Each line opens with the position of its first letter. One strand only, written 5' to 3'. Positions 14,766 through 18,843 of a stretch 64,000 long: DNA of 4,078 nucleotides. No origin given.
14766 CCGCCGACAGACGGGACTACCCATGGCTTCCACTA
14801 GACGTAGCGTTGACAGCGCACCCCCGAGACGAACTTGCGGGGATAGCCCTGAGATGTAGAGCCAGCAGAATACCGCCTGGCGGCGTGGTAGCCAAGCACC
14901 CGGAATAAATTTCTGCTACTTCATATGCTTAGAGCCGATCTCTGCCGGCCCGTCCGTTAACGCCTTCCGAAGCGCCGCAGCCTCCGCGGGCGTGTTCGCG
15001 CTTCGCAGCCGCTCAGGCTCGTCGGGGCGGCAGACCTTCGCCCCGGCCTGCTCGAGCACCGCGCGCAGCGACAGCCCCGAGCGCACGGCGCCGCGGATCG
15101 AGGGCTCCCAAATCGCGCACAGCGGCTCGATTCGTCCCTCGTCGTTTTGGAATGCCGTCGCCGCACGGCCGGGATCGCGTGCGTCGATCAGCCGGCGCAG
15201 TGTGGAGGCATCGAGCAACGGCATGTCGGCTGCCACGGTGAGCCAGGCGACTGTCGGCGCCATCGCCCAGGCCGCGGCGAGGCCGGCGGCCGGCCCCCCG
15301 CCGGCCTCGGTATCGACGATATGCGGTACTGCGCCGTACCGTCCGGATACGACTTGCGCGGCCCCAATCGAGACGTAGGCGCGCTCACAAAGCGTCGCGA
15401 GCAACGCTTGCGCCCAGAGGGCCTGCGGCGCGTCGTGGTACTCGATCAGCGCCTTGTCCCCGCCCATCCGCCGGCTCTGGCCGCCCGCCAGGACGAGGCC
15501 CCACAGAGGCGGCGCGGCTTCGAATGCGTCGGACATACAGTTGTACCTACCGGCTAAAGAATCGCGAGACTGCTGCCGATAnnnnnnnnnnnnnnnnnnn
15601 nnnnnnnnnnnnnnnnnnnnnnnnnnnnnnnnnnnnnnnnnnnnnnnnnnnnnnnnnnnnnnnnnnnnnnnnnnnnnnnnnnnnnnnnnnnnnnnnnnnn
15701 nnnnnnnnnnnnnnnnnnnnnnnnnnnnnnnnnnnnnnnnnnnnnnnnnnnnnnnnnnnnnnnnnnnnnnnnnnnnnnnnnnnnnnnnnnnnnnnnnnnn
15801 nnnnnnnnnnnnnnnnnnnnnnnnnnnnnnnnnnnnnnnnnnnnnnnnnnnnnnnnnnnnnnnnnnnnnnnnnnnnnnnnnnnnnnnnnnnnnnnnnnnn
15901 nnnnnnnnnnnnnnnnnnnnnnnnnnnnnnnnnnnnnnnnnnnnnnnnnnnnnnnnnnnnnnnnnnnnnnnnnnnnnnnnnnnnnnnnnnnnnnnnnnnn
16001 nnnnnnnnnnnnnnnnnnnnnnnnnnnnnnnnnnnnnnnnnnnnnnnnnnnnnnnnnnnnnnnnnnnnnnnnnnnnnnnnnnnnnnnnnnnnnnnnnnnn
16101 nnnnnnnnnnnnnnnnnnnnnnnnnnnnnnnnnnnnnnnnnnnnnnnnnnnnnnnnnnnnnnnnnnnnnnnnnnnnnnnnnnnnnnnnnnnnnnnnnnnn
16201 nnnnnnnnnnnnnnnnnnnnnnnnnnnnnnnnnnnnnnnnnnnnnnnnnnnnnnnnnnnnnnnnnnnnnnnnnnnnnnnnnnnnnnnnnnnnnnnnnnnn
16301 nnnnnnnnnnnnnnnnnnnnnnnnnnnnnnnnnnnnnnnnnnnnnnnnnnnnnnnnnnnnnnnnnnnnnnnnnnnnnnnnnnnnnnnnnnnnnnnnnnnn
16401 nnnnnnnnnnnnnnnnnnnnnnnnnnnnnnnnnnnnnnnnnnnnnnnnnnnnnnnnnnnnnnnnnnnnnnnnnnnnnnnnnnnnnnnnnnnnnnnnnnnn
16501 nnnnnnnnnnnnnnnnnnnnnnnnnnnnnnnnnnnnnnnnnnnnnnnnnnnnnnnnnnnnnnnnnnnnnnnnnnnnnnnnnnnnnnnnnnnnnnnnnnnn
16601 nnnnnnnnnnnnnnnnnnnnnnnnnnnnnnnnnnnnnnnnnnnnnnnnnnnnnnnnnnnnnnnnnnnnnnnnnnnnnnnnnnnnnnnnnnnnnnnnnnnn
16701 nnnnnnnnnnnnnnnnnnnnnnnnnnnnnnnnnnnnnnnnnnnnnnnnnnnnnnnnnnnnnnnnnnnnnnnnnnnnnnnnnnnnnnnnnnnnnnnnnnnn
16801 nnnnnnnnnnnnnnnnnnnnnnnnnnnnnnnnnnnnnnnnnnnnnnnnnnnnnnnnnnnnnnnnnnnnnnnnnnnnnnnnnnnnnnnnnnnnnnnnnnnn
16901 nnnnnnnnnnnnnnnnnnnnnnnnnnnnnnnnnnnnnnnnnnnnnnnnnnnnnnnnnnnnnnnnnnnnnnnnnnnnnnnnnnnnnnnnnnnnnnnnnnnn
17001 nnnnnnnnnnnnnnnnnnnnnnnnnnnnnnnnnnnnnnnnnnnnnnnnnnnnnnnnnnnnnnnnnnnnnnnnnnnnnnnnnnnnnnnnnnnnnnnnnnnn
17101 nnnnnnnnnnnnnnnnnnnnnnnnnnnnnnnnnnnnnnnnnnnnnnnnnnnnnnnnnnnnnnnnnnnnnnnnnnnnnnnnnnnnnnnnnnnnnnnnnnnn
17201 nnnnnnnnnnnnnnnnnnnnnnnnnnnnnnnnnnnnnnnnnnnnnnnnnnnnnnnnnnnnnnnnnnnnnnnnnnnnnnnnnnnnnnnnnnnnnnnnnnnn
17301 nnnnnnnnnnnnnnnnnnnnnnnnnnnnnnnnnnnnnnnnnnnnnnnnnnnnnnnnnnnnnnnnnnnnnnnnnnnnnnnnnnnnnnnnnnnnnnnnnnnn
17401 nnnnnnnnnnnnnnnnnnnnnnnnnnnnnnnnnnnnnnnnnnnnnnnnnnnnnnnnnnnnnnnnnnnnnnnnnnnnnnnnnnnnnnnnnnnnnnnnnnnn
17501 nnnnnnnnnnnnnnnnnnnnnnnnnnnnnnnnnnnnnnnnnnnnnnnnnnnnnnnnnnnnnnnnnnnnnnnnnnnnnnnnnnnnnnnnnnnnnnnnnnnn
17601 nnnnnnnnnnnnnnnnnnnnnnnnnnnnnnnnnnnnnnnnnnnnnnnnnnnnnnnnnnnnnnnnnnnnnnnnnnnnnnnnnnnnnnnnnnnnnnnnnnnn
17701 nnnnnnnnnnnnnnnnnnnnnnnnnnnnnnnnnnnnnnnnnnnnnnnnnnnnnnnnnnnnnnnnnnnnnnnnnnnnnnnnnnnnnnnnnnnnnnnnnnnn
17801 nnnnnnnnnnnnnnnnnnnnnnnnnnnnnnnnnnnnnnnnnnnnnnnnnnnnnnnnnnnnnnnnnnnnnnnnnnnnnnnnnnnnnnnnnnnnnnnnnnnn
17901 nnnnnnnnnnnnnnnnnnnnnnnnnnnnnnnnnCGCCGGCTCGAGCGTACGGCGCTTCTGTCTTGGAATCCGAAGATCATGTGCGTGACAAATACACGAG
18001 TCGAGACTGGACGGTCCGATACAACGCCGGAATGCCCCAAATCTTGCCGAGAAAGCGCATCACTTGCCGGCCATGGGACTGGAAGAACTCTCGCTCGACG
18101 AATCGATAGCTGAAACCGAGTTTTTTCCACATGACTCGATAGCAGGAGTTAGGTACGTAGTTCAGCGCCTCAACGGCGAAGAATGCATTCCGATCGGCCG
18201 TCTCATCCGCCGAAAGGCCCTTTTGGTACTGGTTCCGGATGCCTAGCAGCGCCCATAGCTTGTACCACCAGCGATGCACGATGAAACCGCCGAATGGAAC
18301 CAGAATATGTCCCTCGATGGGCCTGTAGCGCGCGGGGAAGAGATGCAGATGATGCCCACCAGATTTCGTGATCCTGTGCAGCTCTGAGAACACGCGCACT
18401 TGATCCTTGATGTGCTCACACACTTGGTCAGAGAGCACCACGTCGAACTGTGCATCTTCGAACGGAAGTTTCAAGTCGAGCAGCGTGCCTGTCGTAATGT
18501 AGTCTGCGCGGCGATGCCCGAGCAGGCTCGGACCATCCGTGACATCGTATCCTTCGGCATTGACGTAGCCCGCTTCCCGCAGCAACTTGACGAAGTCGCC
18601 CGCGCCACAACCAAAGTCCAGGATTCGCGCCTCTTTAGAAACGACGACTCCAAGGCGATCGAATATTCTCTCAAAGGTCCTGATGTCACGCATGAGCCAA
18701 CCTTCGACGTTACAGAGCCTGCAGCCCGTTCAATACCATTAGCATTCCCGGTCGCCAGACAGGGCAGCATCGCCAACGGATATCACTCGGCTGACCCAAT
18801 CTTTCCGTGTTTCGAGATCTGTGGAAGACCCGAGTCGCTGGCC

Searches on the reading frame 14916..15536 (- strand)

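Call 73: search_protein_families(library=pfam, proteins=[window:14916-15536:-], max_evalue=0.001)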
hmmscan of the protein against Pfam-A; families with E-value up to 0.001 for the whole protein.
window:14916-15536:- (206 aa): 1 family
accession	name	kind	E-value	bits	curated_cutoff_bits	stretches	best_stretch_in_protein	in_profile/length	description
PF12804.13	NTP_transf_3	-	8.7e-31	107.7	27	1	13-155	1-145/160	MobA-like NTP transferase domain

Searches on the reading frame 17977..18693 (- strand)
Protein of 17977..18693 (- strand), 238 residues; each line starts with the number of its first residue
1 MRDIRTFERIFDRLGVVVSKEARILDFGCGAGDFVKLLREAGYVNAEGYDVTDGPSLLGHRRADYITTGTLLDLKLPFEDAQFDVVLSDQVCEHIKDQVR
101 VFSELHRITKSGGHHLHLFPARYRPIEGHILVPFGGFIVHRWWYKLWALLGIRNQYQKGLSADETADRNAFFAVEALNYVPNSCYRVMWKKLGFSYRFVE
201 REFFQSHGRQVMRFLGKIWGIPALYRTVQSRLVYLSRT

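Call 36: search_protein_families(library=pfam, proteins=[window:17977-18693:-], max_evalue=0.001)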
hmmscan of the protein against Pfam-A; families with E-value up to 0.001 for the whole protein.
window:17977-18693:- (238 aa): 6 families
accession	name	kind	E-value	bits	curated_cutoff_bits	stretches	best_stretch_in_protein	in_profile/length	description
PF08241.18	Methyltransf_11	-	5e-15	56.4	21.2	1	25-115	1-93/95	Methyltransferase domain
PF13489.12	Methyltransf_23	-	5.7e-15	55.9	27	1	11-161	13-124/164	Methyltransferase domain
PF13847.12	Methyltransf_31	-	4.5e-11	43.1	27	1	75-114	65-106/145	Methyltransferase domain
PF13649.12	Methyltransf_25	-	7.9e-11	42.9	27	1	24-113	1-97/97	Methyltransferase domain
PF08242.18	Methyltransf_12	-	6.2e-09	36.9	30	1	25-114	1-97/98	Methyltransferase domain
PF07021.18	MetW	-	1.6e-07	31.6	21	1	17-110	10-103/193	Methionine biosynthesis protein MetW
